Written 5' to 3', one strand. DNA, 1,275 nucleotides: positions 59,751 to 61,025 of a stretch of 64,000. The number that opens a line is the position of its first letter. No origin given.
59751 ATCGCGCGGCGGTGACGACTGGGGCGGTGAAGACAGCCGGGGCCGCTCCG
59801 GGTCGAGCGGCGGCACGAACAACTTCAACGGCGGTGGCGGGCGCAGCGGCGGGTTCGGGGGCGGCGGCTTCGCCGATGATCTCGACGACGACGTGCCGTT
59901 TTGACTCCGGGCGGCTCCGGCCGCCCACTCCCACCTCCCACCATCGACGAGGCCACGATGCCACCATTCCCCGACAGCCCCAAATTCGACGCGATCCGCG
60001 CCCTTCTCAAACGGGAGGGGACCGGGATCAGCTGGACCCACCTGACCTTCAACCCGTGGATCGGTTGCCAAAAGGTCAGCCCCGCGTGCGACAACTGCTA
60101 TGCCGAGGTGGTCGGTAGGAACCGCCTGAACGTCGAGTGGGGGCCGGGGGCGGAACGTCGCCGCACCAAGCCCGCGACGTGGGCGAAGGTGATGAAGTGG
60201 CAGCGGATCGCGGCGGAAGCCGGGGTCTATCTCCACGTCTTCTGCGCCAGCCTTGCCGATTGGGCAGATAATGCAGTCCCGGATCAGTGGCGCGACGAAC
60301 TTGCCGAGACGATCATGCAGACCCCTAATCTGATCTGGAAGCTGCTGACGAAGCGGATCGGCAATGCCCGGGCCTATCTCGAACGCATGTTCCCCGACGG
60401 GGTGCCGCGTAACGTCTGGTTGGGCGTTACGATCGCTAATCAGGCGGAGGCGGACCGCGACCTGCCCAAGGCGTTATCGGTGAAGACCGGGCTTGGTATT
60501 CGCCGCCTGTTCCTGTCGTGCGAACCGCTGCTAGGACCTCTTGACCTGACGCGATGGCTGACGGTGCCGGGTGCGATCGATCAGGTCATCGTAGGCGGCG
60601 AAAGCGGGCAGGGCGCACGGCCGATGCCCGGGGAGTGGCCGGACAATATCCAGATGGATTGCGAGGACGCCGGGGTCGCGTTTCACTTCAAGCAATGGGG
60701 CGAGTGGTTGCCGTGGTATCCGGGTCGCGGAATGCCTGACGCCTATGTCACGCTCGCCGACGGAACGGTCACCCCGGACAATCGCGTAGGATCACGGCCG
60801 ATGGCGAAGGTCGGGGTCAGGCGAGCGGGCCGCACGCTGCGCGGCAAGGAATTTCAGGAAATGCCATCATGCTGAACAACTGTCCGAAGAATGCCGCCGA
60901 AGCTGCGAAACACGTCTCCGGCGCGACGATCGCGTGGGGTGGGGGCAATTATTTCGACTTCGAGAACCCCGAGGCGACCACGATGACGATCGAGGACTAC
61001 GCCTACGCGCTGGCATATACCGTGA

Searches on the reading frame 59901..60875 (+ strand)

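Call 61: search_protein_families(library=pfam, proteins=[window:59901-60875:+], max_evalue=0.001)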
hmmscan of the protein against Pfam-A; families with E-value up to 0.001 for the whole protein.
window:59901-60875:+ (324 aa): 1 family
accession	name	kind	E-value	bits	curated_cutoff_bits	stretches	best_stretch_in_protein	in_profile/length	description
PF07505.17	DUF5131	-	8.3e-71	238.8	28.9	1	41-322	2-243/243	Protein of unknown function (DUF5131)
